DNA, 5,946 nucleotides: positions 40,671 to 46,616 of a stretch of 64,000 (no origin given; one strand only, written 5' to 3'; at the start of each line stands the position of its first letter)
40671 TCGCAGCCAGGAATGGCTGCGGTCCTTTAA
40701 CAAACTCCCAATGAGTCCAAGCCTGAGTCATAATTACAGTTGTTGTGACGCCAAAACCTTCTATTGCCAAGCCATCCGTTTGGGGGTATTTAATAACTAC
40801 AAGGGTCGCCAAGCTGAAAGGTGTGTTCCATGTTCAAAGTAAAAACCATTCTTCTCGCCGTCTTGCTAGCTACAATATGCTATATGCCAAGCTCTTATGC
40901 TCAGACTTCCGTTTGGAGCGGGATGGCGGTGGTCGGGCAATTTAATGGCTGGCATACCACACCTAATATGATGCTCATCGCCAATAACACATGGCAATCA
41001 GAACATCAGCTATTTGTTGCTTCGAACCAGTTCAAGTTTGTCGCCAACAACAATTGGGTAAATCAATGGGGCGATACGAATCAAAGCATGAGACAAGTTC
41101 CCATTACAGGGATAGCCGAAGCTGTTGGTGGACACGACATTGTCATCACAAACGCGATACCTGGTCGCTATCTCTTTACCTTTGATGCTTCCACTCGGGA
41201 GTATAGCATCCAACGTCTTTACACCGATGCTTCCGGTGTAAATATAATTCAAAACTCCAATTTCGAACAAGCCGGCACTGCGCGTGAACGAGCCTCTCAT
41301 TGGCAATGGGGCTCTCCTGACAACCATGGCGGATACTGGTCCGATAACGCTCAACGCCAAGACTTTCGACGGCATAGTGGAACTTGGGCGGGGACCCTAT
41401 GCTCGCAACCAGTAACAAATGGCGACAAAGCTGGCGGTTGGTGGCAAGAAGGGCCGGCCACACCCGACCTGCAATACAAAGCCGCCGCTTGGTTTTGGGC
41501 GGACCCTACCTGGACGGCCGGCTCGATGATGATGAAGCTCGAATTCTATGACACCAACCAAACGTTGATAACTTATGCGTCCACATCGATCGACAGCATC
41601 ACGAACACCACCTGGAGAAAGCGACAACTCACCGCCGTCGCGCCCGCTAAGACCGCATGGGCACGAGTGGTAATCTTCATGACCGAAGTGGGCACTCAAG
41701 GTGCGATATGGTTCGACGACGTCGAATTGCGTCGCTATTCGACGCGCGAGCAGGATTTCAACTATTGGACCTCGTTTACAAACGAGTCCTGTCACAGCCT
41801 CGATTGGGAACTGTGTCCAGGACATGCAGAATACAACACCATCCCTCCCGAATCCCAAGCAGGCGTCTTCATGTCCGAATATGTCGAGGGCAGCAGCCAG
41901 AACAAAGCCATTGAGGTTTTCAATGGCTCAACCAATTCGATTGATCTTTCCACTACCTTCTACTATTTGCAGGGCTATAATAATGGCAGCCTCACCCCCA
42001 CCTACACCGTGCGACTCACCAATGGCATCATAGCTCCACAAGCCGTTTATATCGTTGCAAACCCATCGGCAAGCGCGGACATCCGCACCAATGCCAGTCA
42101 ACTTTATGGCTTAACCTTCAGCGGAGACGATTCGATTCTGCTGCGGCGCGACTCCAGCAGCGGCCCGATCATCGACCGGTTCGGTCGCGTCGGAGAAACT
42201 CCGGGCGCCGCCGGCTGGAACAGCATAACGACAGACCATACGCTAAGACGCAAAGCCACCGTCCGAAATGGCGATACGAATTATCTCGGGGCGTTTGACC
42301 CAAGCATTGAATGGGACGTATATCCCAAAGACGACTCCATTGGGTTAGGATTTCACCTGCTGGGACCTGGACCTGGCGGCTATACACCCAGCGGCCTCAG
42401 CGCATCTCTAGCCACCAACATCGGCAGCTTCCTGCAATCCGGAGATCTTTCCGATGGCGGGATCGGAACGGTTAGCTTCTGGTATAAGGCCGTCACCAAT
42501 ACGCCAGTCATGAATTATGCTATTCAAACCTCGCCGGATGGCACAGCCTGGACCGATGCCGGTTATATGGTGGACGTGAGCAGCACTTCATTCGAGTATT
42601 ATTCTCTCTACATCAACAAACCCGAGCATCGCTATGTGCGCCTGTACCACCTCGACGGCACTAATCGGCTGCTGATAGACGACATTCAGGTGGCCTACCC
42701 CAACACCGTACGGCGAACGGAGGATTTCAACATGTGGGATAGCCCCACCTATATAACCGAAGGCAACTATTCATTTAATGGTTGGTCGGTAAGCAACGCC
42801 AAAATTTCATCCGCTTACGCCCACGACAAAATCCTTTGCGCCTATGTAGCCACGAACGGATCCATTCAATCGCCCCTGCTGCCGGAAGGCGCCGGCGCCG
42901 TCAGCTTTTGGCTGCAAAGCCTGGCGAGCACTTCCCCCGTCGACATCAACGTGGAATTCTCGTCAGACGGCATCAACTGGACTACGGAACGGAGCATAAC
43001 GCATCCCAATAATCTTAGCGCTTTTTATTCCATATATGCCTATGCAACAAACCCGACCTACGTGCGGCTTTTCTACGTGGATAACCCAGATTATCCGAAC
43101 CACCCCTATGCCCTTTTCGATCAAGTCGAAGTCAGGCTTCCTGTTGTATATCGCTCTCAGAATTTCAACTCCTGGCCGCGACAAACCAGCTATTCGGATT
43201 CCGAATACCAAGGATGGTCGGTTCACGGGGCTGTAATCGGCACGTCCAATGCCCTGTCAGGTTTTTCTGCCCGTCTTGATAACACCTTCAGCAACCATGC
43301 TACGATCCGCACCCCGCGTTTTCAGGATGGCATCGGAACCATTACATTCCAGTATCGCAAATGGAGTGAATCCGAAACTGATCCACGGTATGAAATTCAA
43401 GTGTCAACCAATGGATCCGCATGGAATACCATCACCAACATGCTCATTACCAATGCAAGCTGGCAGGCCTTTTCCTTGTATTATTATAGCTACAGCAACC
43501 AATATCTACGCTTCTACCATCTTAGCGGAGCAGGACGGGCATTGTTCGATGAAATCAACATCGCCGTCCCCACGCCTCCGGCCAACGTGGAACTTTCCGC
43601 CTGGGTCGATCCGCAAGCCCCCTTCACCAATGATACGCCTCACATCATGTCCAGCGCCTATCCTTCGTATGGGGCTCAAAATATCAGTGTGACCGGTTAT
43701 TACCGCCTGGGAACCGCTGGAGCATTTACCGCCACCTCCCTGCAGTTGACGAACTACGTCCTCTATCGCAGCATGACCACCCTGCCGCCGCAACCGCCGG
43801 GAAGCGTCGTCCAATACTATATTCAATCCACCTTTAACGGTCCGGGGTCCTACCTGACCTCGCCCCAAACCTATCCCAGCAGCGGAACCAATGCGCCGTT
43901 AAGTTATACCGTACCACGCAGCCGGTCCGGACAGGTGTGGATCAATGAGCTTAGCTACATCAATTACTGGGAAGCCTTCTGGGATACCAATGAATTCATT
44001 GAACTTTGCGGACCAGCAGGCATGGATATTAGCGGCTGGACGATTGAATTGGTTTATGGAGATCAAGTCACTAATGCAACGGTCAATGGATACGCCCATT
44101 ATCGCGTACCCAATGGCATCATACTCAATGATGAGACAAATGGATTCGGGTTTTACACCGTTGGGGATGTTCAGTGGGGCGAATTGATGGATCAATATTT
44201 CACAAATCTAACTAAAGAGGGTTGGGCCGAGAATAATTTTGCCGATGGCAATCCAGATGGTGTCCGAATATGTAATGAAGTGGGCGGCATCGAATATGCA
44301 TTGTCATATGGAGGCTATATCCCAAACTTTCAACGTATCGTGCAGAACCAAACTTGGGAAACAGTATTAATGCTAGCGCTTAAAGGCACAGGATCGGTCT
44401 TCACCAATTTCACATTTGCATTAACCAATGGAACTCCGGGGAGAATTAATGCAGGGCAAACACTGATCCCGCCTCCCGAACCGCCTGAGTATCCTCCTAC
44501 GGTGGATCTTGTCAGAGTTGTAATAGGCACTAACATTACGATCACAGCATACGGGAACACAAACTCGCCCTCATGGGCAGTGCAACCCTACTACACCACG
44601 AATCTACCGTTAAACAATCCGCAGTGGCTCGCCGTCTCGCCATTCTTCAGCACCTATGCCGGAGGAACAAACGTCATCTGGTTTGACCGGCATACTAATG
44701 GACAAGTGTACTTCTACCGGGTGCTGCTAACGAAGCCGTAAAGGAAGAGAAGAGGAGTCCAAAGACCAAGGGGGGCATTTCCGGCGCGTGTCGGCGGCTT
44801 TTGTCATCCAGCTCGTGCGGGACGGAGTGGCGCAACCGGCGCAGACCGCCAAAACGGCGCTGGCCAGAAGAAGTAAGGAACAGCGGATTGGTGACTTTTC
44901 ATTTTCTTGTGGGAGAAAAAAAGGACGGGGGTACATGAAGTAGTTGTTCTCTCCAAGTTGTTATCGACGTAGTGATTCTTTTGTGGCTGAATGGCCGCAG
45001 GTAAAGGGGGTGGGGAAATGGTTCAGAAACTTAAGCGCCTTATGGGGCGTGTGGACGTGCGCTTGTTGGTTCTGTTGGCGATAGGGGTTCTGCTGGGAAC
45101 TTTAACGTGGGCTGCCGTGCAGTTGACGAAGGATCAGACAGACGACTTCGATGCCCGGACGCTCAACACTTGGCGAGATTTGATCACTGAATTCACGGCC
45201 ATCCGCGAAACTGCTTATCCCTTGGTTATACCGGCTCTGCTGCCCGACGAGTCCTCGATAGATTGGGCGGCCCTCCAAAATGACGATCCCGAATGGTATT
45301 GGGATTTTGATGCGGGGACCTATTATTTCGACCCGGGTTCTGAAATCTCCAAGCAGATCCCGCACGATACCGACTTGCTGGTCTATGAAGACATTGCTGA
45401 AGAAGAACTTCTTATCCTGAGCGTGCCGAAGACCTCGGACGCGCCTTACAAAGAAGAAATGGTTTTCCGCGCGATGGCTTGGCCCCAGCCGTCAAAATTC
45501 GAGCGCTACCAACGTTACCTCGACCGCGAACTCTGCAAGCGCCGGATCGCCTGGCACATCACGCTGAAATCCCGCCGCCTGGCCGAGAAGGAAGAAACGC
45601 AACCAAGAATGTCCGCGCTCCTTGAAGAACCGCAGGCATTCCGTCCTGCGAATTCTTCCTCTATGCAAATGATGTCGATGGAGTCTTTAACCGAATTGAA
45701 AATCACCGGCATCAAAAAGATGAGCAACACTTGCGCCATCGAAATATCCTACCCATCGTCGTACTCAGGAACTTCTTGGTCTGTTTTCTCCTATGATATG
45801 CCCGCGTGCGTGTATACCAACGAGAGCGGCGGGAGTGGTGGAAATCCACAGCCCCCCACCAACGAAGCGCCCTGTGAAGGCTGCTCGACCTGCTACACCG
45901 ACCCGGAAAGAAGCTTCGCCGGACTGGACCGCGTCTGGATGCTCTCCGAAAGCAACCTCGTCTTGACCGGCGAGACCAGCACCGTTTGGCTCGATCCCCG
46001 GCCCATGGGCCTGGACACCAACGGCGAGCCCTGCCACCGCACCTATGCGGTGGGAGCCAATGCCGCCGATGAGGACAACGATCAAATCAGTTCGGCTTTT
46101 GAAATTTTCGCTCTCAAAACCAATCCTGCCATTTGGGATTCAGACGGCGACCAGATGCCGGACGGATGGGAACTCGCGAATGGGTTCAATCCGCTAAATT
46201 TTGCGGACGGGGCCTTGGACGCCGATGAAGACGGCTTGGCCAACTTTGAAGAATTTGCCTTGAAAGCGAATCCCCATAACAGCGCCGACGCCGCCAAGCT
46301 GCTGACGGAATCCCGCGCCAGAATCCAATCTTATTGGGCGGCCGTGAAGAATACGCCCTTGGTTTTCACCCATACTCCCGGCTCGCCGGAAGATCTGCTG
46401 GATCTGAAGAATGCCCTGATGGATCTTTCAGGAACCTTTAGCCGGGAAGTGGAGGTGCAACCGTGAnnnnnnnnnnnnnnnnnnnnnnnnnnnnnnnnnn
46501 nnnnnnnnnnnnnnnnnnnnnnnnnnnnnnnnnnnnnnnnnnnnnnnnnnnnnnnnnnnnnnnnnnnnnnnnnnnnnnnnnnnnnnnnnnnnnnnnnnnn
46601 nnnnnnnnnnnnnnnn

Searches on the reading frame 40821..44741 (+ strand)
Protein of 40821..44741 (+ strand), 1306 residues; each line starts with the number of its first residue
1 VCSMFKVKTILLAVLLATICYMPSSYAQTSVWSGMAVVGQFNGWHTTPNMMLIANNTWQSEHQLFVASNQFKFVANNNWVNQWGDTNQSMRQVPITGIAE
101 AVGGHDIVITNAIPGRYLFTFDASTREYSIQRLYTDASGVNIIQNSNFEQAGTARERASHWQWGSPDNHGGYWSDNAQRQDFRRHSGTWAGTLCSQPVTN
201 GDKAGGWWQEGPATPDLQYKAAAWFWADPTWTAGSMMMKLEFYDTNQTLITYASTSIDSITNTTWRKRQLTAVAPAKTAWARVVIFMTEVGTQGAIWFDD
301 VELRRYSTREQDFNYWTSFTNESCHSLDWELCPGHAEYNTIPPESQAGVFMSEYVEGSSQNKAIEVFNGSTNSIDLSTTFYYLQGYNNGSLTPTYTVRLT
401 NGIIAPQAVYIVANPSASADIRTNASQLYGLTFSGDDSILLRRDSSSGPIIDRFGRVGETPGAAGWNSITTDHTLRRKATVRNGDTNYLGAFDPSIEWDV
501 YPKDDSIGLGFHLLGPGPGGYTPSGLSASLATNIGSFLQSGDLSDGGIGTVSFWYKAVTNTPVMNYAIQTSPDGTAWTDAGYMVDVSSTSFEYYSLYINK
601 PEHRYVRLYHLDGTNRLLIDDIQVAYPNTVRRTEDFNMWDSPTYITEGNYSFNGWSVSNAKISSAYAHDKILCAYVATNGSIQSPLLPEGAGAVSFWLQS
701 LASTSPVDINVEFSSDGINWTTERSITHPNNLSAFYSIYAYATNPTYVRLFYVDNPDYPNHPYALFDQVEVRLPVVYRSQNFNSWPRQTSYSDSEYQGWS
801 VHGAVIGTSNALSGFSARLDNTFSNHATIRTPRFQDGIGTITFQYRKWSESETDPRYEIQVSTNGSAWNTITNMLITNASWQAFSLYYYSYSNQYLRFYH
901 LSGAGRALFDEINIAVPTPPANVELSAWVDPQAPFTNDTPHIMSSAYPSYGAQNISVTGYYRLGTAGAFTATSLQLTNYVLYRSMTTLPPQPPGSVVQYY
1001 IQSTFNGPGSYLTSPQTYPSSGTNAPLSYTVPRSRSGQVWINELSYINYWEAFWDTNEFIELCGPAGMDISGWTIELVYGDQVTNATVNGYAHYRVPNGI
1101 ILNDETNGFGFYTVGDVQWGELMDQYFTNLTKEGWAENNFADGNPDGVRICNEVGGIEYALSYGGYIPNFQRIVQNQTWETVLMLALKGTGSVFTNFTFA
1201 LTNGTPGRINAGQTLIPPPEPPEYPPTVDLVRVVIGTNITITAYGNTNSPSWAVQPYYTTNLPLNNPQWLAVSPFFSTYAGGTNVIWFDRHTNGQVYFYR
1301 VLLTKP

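Call 5: search_protein_families(library=pfam, proteins=[window:40821-44741:+], max_evalue=0.1)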
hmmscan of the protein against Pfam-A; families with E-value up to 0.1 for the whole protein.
window:40821-44741:+ (1306 aa): 6 families
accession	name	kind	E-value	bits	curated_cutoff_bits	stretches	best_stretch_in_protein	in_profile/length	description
PF00932.25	LTD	-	2.8e-12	47.4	34.3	1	344-456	3-107/109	Lamin Tail Domain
PF00754.31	F5_F8_type_C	-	2.5e-08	34.5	28.2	1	839-906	48-121/127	F5/8 type C domain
PF22633.2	F5_F8_type_C_2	-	6.7e-08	33.5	27.8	1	553-608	38-91/91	NedA-like, galactose-binding domain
PF19912.4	DUF6385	-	0.0011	19.4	26.8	0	703-728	16-43/82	Domain of unknown function (DUF6385)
PF16561.11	AMPK1_CBM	-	0.013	16.1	26.8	1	36-80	15-58/85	Glycogen recognition site of AMP-activated protein kinase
PF24801.1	FNIII-A_GpJ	-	0.044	14.4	27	0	856-884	53-81/126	Tip attachment protein J,FNIII-A domain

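Call 6: search_protein_families(library=ncbifam, proteins=[window:40821-44741:+], max_evalue=0.1)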
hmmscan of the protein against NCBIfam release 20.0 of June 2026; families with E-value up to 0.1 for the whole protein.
window:40821-44741:+ (1306 aa): 3 families
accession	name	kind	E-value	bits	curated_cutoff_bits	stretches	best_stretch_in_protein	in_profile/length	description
NF033680.1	exonuc_ExeM-GG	exception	3.1e-20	71.9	1300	1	341-511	18-173/884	extracellular exonuclease ExeM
NF033675.1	NTTRR-F1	subfamily_domain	2.6e-05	24.4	70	1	174-304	21-153/155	NTTRR-F1 domain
NF052644.1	T9SS_DNase_Rie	equivalog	0.00022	20.7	260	1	822-918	74-171/251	T9SS-dependent surface endonuclease, AS87_RS02955 family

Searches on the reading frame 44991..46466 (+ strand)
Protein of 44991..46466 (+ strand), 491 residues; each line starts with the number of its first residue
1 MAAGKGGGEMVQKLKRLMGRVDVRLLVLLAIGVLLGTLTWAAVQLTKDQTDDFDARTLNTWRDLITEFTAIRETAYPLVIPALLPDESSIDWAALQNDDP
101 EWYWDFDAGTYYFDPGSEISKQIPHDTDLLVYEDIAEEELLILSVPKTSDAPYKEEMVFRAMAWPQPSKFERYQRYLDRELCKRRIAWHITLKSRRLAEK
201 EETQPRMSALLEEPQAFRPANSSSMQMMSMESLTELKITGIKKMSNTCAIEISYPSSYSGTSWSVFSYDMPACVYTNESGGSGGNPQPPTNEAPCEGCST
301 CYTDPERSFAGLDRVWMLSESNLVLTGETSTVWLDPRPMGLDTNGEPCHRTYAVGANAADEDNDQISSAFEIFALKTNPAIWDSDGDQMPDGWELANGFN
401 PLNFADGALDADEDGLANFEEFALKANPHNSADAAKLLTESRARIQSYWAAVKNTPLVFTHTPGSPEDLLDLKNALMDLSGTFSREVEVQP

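Call 5: search_protein_families(library=pfam, proteins=[window:44991-46466:+], max_evalue=0.1)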
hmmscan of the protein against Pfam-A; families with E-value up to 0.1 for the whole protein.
window:44991-46466:+ (491 aa): 1 family
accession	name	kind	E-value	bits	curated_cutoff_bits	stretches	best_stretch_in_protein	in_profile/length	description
PF18884.5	TSP3_bac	-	0.014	15.7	25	0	383-403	1-21/22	Bacterial TSP3 repeat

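Call 6: search_protein_families(library=ncbifam, proteins=[window:44991-46466:+], max_evalue=0.1)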
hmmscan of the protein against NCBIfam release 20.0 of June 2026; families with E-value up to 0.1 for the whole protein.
window:44991-46466:+ (491 aa): 3 families
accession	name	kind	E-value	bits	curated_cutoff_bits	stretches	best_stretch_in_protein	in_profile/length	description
NF047639.1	throspo3_MtsD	equivalog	4.8e-09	34.9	800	1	342-430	442-529/651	cell-cell cohesion protein MtsD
NF042425.1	Amuc_1099_fam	equivalog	0.00017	21.2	50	1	388-433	107-152/321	Amuc_1099 family pilus-like system protein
NF033765.2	gliding_CglD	equivalog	0.022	12.5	400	1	353-398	259-303/1124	adventurous gliding motility lipoprotein CglD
